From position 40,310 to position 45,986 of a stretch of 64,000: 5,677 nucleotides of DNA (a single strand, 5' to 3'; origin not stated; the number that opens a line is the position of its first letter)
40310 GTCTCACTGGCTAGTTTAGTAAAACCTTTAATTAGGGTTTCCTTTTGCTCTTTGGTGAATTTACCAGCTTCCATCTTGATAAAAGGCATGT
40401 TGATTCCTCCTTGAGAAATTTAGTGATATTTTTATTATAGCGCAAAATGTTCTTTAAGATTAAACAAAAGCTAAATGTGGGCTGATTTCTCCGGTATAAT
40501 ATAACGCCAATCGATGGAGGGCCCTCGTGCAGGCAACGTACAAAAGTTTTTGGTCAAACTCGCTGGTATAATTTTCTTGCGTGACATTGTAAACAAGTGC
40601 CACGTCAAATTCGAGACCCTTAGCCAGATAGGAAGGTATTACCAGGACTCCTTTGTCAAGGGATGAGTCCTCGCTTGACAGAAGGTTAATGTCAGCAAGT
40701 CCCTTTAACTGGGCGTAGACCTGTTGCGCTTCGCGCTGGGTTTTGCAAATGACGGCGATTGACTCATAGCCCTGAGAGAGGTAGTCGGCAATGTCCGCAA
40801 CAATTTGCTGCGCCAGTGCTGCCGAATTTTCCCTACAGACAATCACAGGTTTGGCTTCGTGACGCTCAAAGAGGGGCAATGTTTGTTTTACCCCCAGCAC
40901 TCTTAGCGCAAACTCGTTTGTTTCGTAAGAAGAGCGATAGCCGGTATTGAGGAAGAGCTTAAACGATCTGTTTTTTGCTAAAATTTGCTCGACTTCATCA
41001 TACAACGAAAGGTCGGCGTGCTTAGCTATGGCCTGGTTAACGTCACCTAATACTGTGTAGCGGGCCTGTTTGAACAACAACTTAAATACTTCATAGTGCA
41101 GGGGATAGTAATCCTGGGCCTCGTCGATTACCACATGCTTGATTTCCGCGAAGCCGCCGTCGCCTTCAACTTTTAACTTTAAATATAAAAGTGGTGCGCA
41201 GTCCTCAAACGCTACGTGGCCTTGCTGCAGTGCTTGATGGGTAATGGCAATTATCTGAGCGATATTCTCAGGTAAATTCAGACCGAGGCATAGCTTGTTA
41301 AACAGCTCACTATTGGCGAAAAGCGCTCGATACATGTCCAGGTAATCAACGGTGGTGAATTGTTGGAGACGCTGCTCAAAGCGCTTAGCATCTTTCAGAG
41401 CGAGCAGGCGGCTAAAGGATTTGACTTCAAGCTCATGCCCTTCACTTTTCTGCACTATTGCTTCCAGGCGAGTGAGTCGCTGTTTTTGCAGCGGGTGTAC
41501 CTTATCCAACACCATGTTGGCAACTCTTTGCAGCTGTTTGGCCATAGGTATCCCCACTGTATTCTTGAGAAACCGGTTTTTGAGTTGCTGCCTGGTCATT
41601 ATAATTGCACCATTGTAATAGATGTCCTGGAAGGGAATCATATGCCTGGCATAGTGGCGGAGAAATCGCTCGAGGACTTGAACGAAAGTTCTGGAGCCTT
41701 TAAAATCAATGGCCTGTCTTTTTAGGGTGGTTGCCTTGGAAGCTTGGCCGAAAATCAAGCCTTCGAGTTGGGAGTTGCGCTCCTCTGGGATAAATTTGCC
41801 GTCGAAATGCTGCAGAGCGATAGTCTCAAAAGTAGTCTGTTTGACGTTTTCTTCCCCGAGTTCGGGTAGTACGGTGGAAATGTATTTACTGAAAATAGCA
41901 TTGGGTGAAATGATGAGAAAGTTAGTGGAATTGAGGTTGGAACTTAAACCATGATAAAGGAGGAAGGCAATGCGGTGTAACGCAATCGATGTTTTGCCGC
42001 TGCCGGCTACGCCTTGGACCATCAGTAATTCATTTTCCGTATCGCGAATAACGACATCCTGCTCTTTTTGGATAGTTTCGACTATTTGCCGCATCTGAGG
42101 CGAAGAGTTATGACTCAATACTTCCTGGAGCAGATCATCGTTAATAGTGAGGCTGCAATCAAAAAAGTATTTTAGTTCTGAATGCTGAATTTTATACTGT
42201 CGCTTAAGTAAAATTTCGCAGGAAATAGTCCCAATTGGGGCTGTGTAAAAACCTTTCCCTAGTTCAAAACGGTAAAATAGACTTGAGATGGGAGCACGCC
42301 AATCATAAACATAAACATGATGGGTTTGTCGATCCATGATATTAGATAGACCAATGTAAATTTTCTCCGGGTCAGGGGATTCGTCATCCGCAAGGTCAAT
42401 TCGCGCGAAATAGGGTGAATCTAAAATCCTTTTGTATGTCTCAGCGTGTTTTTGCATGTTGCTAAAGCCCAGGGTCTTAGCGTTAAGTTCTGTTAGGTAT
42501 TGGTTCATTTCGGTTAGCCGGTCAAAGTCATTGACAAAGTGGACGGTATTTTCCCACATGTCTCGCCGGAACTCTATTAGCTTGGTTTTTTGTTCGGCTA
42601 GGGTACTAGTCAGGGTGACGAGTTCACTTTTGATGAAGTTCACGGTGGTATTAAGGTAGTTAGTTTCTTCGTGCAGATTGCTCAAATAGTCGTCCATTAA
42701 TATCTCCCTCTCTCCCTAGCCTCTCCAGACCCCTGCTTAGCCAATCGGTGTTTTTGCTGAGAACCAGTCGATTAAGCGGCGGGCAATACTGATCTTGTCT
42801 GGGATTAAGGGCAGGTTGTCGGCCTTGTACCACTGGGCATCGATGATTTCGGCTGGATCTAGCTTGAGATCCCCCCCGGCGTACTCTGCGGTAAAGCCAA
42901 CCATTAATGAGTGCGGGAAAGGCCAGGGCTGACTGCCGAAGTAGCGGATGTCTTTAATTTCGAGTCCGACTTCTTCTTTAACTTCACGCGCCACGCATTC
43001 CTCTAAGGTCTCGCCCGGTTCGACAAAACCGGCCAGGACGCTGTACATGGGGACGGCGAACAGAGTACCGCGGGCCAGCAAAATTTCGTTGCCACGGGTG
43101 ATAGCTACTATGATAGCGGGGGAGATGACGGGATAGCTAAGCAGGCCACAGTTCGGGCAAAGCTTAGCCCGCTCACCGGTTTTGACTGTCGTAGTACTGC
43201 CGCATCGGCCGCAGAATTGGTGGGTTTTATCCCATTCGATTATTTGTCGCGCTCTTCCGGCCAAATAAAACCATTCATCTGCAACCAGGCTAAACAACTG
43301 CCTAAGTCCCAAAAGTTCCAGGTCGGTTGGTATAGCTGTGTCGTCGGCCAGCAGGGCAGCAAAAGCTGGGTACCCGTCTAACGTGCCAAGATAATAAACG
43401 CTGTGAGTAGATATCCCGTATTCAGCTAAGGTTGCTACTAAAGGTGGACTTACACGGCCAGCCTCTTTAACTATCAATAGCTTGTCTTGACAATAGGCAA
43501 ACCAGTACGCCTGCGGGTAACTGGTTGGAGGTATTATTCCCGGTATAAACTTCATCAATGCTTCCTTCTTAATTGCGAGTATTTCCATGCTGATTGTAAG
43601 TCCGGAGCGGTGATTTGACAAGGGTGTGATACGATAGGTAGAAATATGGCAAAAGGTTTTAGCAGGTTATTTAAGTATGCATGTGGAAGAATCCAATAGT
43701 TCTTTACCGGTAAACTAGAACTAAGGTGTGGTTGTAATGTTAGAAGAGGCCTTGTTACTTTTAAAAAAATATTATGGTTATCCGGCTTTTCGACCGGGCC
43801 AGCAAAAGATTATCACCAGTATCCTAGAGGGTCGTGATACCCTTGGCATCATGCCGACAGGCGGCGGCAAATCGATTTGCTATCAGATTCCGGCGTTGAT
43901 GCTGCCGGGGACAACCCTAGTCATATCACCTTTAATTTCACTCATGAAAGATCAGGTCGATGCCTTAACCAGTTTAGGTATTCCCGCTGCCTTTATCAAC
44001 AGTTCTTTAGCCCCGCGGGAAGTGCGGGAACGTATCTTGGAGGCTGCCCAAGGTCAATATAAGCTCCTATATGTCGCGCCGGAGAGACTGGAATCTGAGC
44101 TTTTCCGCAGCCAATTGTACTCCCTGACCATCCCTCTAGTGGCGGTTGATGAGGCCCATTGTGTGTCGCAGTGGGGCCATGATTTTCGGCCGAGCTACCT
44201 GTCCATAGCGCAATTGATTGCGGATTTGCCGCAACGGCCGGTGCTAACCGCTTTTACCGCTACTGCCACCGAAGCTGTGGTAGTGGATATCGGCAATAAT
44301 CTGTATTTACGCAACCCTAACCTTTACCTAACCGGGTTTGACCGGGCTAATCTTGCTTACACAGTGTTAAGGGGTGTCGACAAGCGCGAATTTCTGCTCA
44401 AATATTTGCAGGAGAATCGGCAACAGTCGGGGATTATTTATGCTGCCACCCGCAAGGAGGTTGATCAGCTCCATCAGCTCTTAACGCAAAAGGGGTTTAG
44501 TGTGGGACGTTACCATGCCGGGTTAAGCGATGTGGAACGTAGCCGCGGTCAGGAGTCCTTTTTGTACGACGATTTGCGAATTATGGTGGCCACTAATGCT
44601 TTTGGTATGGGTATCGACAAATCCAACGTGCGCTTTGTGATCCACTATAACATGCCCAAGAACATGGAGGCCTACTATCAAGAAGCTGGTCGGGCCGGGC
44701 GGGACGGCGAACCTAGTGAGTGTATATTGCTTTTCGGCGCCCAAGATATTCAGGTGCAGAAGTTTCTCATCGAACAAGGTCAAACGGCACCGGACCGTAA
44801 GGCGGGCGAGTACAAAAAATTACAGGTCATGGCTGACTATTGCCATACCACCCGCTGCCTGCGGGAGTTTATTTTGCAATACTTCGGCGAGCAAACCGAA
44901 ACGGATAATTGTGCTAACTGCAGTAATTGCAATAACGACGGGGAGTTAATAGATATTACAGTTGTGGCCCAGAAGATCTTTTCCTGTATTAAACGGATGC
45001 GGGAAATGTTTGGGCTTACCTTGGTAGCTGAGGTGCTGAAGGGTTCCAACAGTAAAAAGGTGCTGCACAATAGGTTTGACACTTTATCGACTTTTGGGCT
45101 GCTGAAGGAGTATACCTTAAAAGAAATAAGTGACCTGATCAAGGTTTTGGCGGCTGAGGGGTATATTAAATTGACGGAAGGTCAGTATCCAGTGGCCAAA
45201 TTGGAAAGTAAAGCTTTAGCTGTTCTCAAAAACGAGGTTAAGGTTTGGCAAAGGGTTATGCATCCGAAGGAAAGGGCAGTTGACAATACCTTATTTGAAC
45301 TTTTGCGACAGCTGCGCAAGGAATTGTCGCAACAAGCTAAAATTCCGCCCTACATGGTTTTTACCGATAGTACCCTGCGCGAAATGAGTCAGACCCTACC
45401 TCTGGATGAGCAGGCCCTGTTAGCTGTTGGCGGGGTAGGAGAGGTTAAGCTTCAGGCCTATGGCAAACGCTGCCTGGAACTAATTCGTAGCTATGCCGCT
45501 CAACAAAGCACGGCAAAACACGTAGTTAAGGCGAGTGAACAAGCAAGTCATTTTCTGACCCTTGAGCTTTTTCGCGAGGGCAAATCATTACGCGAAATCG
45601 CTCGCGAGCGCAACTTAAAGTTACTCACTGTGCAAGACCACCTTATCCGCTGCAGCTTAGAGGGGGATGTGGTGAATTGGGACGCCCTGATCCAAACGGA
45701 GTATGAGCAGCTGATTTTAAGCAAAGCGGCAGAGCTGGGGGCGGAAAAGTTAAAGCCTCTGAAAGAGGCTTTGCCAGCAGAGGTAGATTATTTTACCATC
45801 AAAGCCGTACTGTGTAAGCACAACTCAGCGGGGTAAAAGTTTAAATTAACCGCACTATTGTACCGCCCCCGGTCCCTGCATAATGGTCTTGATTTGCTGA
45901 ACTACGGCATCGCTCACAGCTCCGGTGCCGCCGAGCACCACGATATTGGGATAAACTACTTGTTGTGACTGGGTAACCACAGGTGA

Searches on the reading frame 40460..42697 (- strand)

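Call 93: search_protein_families(library=pfam, proteins=[window:40460-42697:-], max_evalue=0.00001)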
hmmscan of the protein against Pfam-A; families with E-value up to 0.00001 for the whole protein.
window:40460-42697:- (745 aa): 5 families
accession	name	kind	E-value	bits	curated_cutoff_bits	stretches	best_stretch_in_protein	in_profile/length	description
PF00580.27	UvrD-helicase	-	1.1e-10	42.2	23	1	211-557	3-252/271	UvrD/REP helicase N-terminal domain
PF00270.35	DEAD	-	7.5e-08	32.7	26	0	206-283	8-71/167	DEAD/DEAH box helicase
PF13245.12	AAA_19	-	8.6e-08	32.9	25.1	1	216-558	5-131/134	AAA domain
PF13361.12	UvrD_C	-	5e-07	29.9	25.6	1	670-735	271-348/350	UvrD-like helicase C-terminal domain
PF13538.12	UvrD_C_2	-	1.8e-06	28.1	27.4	1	685-733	3-52/52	UvrD-like helicase C-terminal domain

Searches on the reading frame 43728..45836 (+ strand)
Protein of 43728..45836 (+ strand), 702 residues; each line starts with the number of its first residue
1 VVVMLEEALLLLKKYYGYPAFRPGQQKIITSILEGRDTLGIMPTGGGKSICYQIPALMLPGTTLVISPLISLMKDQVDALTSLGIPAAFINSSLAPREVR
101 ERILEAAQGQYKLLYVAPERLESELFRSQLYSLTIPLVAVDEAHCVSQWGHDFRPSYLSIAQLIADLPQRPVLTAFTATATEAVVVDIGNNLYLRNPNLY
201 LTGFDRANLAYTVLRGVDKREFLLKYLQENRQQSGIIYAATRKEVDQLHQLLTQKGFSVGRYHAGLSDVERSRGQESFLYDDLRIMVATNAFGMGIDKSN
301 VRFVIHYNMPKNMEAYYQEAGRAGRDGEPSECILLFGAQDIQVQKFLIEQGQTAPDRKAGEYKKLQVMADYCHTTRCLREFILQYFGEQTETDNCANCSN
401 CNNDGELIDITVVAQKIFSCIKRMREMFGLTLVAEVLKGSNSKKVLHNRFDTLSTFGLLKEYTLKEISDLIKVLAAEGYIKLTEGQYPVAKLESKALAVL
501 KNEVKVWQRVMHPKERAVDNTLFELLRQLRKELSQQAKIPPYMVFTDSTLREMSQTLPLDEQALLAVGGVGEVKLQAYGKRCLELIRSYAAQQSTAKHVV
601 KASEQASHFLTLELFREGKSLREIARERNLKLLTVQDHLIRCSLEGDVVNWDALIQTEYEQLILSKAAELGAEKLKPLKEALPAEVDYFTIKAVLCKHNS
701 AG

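Call 93: search_protein_families(library=pfam, proteins=[window:43728-45836:+], max_evalue=0.00001)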
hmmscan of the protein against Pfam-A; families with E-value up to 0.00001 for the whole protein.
window:43728-45836:+ (702 aa): 6 families
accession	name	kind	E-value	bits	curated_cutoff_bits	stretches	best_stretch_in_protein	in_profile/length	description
PF09382.16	RQC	-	2.2e-30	105.3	23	1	406-514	3-111/114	RQC domain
PF00270.35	DEAD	-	4.1e-28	98.6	26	1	22-183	1-163/167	DEAD/DEAH box helicase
PF14493.12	HTH_40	-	2e-26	92.5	27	1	607-695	1-89/89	Helix-turn-helix domain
PF00271.37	Helicase_C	-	2e-25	89.7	23.5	1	219-327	2-110/110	Helicase conserved C-terminal domain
PF16124.10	RecQ_Zn_bind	-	2.3e-19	70.3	25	1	339-402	2-66/66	RecQ zinc-binding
PF00570.28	HRDC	-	4.3e-19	68.7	23.8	1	520-586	2-68/68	HRDC domain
